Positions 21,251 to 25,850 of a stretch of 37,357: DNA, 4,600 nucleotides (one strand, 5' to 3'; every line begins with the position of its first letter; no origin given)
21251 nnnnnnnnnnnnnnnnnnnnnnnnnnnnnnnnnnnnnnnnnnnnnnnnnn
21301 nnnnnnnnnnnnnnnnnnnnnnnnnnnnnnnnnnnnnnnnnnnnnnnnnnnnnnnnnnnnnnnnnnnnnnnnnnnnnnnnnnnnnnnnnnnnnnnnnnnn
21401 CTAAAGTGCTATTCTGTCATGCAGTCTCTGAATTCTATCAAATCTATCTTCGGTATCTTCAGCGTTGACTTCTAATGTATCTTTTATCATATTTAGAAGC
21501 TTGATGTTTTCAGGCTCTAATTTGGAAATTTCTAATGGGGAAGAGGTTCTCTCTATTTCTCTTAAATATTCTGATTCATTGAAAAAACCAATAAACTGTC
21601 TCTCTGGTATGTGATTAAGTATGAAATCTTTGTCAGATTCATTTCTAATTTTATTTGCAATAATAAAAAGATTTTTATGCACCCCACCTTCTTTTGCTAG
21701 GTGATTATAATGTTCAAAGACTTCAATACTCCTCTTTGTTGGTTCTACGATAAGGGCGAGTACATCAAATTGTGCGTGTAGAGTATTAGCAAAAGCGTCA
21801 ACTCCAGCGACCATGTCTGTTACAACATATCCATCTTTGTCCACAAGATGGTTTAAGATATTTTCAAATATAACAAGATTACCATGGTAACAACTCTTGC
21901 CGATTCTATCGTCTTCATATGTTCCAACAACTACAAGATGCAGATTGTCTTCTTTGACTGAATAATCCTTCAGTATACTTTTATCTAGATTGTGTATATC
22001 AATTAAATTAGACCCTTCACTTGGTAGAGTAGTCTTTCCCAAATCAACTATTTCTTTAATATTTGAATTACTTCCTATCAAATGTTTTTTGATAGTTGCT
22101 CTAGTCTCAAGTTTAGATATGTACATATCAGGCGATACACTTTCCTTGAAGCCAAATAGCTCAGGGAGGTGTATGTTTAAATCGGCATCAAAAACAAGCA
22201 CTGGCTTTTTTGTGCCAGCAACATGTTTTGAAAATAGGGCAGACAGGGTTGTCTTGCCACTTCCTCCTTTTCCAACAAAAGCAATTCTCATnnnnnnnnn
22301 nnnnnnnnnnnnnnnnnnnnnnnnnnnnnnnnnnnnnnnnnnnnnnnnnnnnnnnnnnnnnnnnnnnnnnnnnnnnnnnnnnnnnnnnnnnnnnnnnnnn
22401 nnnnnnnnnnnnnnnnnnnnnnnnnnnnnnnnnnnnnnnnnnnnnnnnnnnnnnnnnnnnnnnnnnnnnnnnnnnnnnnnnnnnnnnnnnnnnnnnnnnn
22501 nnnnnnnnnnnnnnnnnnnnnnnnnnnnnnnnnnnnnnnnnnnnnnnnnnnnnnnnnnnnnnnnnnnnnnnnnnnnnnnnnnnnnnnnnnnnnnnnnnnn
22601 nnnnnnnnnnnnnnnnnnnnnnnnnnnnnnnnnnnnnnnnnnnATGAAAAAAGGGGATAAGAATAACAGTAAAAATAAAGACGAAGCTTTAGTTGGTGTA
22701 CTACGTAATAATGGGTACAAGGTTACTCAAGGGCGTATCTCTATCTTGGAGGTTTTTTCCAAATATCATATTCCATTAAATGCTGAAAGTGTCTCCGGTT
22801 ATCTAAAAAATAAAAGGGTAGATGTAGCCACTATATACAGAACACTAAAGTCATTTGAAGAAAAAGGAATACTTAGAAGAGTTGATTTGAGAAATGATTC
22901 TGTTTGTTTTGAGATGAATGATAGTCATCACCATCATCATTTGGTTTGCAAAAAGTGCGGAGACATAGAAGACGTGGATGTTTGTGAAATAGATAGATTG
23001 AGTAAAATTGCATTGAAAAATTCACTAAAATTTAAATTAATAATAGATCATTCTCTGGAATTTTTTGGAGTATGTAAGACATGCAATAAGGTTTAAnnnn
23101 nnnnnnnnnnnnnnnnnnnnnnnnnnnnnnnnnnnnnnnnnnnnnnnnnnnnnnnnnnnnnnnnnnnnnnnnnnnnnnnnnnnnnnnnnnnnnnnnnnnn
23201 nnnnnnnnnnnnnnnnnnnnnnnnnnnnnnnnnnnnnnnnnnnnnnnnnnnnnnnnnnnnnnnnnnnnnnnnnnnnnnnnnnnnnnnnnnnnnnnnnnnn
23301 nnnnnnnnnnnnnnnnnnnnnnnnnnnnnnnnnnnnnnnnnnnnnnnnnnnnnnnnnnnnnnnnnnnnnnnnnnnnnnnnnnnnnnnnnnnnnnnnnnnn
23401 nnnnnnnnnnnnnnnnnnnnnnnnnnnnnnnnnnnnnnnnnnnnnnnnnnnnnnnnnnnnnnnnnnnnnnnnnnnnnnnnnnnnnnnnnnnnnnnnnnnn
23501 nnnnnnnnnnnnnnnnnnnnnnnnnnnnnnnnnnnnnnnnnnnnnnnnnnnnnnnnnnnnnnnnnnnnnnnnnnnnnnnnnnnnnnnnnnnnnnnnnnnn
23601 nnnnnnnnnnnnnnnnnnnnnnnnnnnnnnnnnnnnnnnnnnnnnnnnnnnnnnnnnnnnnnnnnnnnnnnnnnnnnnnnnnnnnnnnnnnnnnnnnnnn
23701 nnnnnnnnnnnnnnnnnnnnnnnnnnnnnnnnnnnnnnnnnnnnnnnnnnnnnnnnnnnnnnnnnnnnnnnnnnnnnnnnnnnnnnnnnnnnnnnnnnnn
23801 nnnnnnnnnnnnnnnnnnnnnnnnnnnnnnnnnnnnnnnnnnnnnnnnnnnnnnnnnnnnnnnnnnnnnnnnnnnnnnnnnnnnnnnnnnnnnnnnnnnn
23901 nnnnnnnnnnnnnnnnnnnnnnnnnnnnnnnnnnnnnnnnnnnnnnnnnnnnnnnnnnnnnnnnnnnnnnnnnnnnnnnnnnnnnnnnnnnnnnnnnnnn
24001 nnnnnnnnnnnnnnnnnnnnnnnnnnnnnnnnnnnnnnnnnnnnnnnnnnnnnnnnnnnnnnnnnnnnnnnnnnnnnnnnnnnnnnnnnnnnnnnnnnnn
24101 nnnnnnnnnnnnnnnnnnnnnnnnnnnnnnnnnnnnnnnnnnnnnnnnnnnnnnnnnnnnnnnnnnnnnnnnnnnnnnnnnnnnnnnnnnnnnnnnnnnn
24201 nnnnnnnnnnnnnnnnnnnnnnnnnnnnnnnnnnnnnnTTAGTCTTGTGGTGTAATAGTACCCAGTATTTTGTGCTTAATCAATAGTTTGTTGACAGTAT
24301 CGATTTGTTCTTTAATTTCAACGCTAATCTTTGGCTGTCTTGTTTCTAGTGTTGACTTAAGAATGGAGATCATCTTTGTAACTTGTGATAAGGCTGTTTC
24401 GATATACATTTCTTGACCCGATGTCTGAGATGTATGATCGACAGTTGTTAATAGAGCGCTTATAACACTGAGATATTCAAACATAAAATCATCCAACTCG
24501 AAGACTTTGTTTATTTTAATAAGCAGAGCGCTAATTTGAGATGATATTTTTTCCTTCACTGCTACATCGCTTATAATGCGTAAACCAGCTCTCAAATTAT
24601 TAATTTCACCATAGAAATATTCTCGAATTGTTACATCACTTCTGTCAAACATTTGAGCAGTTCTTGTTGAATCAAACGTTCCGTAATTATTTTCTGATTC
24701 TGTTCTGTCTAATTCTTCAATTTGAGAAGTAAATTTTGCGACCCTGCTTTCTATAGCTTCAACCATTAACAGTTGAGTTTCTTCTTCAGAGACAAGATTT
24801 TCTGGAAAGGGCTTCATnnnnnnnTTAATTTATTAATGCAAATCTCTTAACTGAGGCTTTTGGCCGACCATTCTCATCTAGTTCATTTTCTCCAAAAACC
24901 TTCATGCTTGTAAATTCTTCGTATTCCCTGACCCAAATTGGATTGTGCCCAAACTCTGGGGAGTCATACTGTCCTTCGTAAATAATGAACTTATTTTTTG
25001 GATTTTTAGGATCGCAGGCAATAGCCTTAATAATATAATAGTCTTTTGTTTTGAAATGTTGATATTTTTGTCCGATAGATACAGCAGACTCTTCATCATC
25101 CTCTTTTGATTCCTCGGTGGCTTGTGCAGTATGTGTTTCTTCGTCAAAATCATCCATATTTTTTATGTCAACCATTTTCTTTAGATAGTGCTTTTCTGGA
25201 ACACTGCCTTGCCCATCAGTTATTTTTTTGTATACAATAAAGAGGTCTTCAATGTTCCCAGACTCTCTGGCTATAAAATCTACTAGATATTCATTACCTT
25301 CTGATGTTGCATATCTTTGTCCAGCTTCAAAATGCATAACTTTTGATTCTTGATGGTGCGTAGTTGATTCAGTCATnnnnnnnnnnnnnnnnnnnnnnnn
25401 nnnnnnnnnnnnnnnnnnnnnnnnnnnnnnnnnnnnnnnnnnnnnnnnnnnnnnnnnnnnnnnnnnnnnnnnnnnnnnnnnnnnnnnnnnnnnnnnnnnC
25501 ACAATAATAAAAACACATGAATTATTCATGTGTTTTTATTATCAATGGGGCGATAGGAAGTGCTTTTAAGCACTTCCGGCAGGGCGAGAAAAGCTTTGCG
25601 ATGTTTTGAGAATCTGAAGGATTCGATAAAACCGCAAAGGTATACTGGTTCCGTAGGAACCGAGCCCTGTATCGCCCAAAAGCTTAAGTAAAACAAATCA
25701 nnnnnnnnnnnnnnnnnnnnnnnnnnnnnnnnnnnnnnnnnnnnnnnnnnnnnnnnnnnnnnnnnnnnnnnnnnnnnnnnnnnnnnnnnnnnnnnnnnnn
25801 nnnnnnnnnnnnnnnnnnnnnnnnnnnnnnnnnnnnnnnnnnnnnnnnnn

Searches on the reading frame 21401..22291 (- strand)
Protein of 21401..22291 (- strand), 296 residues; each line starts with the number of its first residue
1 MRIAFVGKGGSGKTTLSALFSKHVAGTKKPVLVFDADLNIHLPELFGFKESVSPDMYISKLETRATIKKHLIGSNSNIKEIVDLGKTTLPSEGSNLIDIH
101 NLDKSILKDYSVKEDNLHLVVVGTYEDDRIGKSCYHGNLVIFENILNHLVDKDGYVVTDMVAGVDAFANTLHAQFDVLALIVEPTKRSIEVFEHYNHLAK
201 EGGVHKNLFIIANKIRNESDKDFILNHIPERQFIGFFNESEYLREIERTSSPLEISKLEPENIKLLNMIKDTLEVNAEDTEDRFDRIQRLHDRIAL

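Call 7: search_protein_families(library=pfam, proteins=[window:21401-22291:-], max_evalue=0.01)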
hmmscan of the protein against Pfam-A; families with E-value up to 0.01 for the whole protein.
window:21401-22291:- (296 aa): 7 families
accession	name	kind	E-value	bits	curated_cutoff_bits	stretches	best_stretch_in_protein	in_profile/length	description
PF01656.29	CbiA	-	1.4e-10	41.6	25.4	1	7-243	6-115/125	CobQ/CobB/MinD/ParA nucleotide binding domain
PF13614.12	AAA_31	-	1.2e-05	25.7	27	1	7-81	9-83/177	AAA domain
PF02374.21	ArsA_ATPase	-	3e-05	23.8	24.3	1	3-48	4-49/305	Anion-transporting ATPase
PF00005.33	ABC_tran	-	0.0039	18.2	25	0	2-40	13-51/137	ABC transporter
PF10609.15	ParA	-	0.0044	16.9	27.1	1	6-51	10-56/246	NUBPL iron-transfer P-loop NTPase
PF04665.18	Pox_A32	-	0.0052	16.7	22.8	1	2-85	15-91/242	Poxvirus A32 protein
PF06414.18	Zeta_toxin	-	0.0053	16.7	22.3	0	6-37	22-52/199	Zeta toxin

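Call 13: find_related_loci(query=window:21401-22291:-, collection=genome_contigs, flank=10000)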
Query window:21401-22291:- (296 aa) in genome_contigs; peptide patterns used: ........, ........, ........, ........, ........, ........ (x = any residue, [..] = any of these).
73 stretches matched a pattern; 19 encode a relative of the query (tblastn E <= 1e-3); 19 distinct loci.
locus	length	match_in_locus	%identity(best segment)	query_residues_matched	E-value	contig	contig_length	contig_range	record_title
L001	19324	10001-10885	84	1-295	8e-168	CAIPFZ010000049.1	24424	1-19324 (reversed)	uncultured bacterium isolate Loclat_bin-19408 genome assembly, contig: bin-19408:49/77, whole genome shotgun sequence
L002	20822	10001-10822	73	1-274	8e-136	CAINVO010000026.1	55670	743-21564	uncultured bacterium isolate C24_bin-2235 genome assembly, contig: bin-2235:26/45, whole genome shotgun sequence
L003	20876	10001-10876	49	1-293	2e-88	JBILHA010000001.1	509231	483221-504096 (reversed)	MAG: Candidatus Kapaibacterium sp. isolate ME2016-10-14_3300044974_group7_bin65 Rohwer_bin1516_scaffold_1_c1, whole geno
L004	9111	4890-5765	48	1-293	4e-88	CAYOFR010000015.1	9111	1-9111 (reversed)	MAG TPA_asm: uncultured Candidatus Saccharibacteria bacterium isolate SRP135725_co2_60 genome assembly, contig: k141_157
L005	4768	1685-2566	50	1-295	1e-87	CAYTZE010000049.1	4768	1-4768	MAG TPA_asm: uncultured Candidatus Saccharibacteria bacterium isolate SRP173033_co1_7 genome assembly, contig: NODE_5119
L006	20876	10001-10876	50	1-293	4e-87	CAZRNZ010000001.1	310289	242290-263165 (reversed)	MAG TPA_asm: uncultured Candidatus Saccharibacteria bacterium isolate SRP344714_co2_230 genome assembly, contig: NODE_53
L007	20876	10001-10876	51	1-293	8e-86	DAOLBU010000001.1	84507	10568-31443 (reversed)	MAG TPA_asm: Candidatus Paceibacterota bacterium isolate AMR_MDS_0110 NODE_154_length_84507_cov_5.532977, whole genome s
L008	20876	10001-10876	48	1-293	2e-84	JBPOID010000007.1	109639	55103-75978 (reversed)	MAG: Candidatus Tayloriibacteriota bacterium isolate MAG_71 c_000000444517, whole genome shotgun sequence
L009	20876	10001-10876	47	1-293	1e-84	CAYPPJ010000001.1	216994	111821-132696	MAG TPA_asm: uncultured Candidatus Saccharibacteria bacterium isolate SRP278252_co2_123 genome assembly, contig: NODE_48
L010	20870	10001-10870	49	1-291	3e-84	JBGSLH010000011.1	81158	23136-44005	MAG: Candidatus Paceibacteria bacterium isolate JTS-AC200 k141_4027333, whole genome shotgun sequence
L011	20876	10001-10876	46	1-293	1e-82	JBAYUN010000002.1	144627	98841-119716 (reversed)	MAG: Candidatus Paceibacterota bacterium isolate SO_2016_LW3_36 scaffold00160_LW162_2016, whole genome shotgun sequence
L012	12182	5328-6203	45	1-293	7e-82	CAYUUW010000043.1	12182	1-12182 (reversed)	MAG TPA_asm: uncultured Candidatus Peribacteria bacterium isolate SRP219642_co6_370 genome assembly, contig: NODE_4864_l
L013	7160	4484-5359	45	1-293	6e-79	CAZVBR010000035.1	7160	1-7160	MAG TPA_asm: uncultured Candidatus Saccharibacteria bacterium isolate binchicken_co32_239 genome assembly, contig: NODE_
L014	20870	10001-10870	43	1-291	7e-70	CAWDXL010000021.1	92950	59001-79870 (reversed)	MAG: Candidatus Parcubacteria bacterium isolate MFD01223.bin.2.9 genome assembly, contig: contig_95107, whole genome sho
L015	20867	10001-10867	42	1-291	8e-70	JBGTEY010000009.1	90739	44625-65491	MAG: Patescibacteria group bacterium isolate JTS-RE179 k141_2905692, whole genome shotgun sequence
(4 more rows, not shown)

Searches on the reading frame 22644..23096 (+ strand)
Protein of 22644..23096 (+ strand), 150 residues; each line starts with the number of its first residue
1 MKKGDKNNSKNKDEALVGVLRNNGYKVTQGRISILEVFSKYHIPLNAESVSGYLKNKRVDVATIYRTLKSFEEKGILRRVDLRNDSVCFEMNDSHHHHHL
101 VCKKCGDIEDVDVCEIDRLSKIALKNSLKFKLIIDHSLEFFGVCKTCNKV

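Call 7: search_protein_families(library=pfam, proteins=[window:22644-23096:+], max_evalue=0.01)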
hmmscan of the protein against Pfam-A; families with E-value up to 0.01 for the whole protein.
window:22644-23096:+ (150 aa): 2 families
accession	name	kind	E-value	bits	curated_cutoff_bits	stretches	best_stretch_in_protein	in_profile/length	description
PF01475.25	FUR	-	1.1e-25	90.5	23.1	1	23-140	2-120/121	Ferric uptake regulator family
PF08461.16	HTH_12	-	0.0028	18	21.4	1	32-80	1-51/66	Ribonuclease R winged-helix domain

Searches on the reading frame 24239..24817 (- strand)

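Call 7: search_protein_families(library=pfam, proteins=[window:24239-24817:-], max_evalue=0.01)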
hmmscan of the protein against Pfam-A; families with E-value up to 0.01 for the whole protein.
window:24239-24817:- (192 aa): 1 family
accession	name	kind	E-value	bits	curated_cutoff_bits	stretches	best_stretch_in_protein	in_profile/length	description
PF21052.3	EFR3_ARM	-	0.0017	19.1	27.6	1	90-140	28-78/97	EFR3, armadillo repeat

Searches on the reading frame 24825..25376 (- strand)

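Call 7: search_protein_families(library=pfam, proteins=[window:24825-25376:-], max_evalue=0.01)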
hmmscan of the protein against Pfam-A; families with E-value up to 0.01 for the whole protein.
window:24825-25376:- (183 aa): 1 family
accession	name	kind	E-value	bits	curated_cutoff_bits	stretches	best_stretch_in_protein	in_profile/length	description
PF07866.17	DUF1653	-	7.6e-10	39.4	23.5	1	104-159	2-51/62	Protein of unknown function (DUF1653)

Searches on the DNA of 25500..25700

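Call 11: search_rna_families(source=window, start=25500, end=25700, threshold=evalue, max_evalue=10, show_alignments=3)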
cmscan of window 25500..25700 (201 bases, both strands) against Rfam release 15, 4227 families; matches with E-value up to 10: 16.
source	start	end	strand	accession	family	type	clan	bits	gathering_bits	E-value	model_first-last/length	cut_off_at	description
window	25502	25576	+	RF01770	rimP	Cis-reg; leader;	-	28.3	47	0.0057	25-102/102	no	Gammaprotebacteria rimP leader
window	25500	25541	+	RF02449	ncr1015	Gene; sRNA;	-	22.8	60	0.29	75-121/121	5'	Bacillus sRNA ncr1015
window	25504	25543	+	RF03501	mir-3140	Gene; miRNA;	-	18.5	93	0.33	1-90/90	no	mir-3140 microRNA precursor family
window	25500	25681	+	RF01432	snoR143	Gene; snRNA; snoRNA; HACA-box;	-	17.2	50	0.48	6-169/169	5'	small nucleolar RNA snoR143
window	25520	25580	-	RF03080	RT-9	Gene; sRNA;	-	17.2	46.1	1.7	1-92/92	no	RT-9 RNA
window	25500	25561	-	RF03187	MIR1512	Gene; miRNA;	-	15.8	79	1.6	1-80/94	3'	MIR1512 microRNA precursor family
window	25507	25539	+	RF04176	mir-3149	Gene; miRNA;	-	15.6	100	2.2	1-83/83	no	mir-3149 microRNA precursor family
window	25507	25539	-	RF04176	mir-3149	Gene; miRNA;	-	15.6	100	2.2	1-83/83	no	mir-3149 microRNA precursor family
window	25500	25545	+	RF04312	trpB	Cis-reg;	-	15.3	59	8.9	58-107/107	5'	trpB ncRNA motif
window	25507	25538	-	RF03535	TEG147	Cis-reg;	-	14.8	56.1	2.8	1-60/60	no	Staphylococcus aureus small RNA TEG147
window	25500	25577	+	RF01828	SprD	Gene; sRNA;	-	13.2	100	1.3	82-142/142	5'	Small pathogenicity island RNA D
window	25515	25531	+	RF02359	MS2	Cis-reg;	-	13.1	40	0.79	18-36/36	no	Bacteriophage MS2 operator hairpin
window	25502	25535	+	RF02419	Spd-sr37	Gene; sRNA;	-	12.7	45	9.2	1-67/67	no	Streptococcus sRNA Spd-sr37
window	25500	25566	+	RF02759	LasI_thermometer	Cis-reg; thermoregulator;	-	12.3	76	8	35-110/110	5'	LasI 5' UTR ROSE like thermometer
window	25568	25643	+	RF00411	SNORA9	Gene; snRNA; snoRNA; HACA-box;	CL00027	10.5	85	8.1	1-133/133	no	Small nucleolar RNA SNORA9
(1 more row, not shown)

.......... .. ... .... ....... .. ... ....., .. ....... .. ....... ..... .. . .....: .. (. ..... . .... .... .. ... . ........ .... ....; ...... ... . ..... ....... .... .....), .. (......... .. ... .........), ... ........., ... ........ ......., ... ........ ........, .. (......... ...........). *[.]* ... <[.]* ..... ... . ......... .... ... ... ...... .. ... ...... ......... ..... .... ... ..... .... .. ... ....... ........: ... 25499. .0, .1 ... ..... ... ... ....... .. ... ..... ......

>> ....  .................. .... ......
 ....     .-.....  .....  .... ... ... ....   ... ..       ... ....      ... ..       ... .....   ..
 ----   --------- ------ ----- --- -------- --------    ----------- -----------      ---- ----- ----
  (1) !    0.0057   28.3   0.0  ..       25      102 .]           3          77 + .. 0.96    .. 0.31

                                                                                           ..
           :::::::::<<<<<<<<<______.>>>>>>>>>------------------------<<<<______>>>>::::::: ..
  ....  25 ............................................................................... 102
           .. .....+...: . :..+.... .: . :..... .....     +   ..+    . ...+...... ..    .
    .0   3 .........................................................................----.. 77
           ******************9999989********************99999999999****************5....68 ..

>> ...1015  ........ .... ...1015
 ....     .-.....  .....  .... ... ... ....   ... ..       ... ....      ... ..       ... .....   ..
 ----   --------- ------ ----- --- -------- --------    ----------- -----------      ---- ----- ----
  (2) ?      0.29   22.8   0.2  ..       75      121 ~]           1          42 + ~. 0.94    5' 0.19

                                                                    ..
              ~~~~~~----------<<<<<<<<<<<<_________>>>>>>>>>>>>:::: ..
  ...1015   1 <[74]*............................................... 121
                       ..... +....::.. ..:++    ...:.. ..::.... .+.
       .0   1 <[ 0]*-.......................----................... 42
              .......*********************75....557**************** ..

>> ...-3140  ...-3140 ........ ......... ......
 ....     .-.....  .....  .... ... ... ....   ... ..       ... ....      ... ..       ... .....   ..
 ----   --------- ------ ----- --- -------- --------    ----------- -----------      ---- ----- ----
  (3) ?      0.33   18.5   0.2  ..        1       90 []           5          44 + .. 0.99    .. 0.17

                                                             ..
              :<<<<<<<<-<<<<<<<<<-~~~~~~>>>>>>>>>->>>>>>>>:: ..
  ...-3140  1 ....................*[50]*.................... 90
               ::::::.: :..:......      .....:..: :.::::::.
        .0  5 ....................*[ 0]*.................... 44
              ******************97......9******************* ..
